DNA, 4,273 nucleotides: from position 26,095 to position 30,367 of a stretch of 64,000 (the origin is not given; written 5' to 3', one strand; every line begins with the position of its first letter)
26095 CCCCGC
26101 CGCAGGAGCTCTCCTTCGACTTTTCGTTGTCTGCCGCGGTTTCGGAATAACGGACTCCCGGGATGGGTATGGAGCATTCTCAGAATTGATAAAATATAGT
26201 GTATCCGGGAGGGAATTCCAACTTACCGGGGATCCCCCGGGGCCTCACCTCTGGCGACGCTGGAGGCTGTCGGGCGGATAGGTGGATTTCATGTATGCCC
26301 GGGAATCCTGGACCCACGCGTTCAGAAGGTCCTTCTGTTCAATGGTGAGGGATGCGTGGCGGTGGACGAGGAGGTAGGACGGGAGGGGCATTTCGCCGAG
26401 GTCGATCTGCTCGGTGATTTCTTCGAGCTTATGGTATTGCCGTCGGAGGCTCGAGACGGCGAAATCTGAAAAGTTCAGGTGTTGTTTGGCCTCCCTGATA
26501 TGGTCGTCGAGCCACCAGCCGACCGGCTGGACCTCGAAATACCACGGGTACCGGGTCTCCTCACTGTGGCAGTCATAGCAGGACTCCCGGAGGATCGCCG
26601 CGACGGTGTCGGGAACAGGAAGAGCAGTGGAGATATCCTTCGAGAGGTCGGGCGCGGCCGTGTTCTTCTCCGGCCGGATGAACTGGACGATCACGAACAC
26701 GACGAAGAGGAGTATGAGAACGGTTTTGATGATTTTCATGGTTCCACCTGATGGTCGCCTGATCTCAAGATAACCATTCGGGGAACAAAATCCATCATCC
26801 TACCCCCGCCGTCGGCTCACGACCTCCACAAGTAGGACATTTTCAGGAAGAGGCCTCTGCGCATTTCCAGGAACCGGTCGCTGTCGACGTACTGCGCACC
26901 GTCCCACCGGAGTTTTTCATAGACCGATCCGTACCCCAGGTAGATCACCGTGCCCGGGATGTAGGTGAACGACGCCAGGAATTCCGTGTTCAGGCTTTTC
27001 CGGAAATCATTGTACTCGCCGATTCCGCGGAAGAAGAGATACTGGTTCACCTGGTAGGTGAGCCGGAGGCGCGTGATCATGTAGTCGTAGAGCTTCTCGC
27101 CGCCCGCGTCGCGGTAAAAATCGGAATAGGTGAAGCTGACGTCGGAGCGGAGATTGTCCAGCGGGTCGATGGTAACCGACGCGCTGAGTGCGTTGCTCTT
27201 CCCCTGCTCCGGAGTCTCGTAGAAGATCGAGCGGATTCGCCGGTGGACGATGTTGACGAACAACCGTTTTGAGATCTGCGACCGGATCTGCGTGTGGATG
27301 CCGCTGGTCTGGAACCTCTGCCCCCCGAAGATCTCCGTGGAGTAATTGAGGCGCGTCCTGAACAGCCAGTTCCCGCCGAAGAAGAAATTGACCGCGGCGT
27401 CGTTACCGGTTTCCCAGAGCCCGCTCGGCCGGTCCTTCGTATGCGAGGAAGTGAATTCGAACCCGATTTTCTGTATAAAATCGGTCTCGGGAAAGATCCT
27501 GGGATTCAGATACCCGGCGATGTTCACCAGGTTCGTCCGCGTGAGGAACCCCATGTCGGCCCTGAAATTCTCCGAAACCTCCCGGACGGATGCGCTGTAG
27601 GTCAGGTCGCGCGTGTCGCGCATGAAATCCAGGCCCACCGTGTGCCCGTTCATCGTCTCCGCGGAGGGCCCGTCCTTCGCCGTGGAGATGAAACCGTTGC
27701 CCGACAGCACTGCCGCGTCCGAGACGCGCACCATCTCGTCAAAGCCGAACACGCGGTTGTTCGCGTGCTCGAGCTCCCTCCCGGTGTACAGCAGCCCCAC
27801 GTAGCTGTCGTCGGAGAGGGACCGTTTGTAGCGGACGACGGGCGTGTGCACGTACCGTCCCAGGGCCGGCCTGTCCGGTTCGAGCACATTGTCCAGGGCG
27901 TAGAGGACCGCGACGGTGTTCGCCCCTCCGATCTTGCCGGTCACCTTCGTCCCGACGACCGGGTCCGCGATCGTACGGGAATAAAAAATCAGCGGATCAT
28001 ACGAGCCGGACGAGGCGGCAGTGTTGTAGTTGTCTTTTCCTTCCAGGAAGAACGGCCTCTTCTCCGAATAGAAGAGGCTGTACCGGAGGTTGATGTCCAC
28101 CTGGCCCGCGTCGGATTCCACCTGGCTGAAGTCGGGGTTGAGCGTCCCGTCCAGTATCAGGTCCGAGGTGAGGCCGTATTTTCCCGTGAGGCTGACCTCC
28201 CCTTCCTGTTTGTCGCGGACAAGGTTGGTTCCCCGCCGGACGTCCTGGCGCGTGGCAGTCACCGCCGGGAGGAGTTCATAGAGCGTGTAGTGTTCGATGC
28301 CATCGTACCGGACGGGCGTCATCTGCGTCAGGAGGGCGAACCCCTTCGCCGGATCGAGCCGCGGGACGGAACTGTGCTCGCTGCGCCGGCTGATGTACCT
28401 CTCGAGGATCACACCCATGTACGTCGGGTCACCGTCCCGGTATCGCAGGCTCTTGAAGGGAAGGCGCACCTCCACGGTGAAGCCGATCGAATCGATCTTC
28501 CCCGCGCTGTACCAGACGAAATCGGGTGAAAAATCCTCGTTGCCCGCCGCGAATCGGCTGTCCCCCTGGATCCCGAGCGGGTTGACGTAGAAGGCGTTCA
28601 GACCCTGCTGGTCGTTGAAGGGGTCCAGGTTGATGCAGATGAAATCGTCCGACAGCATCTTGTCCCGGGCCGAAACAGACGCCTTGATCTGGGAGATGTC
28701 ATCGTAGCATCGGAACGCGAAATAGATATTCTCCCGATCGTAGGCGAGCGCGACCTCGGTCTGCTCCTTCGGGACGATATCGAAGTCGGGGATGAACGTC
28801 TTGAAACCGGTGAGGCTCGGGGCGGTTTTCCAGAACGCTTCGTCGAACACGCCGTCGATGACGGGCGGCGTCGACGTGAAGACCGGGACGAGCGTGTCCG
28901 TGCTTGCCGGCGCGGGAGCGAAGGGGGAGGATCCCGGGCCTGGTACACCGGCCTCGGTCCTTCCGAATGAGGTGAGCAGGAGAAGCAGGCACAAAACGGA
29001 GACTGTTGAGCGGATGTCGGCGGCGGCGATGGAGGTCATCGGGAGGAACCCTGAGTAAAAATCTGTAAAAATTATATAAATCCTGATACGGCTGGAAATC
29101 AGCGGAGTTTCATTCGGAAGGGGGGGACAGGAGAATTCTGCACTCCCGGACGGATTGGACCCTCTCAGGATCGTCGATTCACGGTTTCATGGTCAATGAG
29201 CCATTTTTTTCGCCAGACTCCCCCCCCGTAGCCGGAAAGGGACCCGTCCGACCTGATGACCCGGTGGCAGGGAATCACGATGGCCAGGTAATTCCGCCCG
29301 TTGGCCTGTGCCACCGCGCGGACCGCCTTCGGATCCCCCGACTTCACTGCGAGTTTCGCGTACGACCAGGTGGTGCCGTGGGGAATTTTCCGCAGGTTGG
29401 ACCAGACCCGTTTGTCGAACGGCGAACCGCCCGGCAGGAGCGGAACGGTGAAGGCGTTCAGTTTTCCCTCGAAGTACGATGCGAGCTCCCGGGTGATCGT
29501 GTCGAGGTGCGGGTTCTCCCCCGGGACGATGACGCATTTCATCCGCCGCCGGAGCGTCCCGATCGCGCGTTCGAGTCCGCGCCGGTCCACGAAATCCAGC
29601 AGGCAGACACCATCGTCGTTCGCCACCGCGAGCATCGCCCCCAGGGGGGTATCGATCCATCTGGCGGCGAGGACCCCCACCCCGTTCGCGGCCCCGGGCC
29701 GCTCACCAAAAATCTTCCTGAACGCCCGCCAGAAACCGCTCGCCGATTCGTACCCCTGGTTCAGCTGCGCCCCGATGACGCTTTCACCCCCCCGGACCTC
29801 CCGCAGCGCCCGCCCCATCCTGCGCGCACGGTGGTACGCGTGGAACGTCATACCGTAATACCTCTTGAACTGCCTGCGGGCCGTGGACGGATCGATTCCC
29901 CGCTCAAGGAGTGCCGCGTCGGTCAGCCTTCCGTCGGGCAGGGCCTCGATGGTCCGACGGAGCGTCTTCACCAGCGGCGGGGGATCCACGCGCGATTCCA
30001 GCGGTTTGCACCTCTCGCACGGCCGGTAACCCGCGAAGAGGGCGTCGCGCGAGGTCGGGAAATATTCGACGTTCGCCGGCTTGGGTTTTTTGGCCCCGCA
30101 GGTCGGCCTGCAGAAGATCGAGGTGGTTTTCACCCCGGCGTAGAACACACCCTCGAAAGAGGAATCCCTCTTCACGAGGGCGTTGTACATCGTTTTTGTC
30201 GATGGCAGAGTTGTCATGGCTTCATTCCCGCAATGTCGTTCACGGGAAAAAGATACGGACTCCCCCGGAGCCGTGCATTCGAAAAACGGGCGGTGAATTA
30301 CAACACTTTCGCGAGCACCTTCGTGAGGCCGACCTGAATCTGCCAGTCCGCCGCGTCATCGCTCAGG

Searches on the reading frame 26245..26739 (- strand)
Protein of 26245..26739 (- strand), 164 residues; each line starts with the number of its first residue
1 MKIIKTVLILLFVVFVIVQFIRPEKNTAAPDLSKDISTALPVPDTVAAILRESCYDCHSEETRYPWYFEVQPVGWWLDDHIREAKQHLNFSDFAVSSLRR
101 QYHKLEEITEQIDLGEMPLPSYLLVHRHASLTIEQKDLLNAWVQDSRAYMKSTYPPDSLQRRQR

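Call 18: search_protein_families(library=pfam, proteins=[window:26245-26739:-], max_evalue=0.0001)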
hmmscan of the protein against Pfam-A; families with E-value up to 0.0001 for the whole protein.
window:26245-26739:- (164 aa): 1 family
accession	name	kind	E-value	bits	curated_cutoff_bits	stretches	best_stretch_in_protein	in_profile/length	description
PF14376.11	Haem_bd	-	9.8e-45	152.2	27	1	13-144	1-132/133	Haem-binding domain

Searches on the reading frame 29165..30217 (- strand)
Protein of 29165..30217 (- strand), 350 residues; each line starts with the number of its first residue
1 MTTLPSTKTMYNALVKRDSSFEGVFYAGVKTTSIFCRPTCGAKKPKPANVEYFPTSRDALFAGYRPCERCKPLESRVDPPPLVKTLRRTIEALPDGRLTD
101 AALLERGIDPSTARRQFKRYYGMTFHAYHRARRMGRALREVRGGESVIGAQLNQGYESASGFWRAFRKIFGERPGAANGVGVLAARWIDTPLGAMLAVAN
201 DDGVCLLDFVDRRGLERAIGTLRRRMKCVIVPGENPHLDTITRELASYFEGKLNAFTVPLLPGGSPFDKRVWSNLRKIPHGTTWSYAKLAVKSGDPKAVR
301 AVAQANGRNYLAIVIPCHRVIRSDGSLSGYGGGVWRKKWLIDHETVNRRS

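Call 19: search_protein_families(library=pfam, proteins=[window:29165-30217:-], max_evalue=0.0001)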
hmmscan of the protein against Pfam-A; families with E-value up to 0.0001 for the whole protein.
window:29165-30217:- (350 aa): 5 families
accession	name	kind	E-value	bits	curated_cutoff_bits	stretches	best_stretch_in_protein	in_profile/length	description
PF01035.26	DNA_binding_1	-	9e-32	109.2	27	1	266-346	1-81/81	6-O-methylguanine DNA methyltransferase, DNA binding domain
PF02805.21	Ada_Zn_binding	-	3e-27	94.8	23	1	10-72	2-64/65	Metal binding domain of Ada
PF12833.13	HTH_18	-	1.4e-16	60.9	33.6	1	107-176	6-76/80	Helix-turn-helix domain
PF02870.21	Methyltransf_1N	-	1.3e-05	26.1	21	1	188-261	6-70/71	6-O-methylguanine DNA methyltransferase, ribonuclease-like domain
PF00165.29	HTH_AraC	-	1.8e-05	25.2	26.6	0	107-128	19-40/42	Bacterial regulatory helix-turn-helix proteins, AraC family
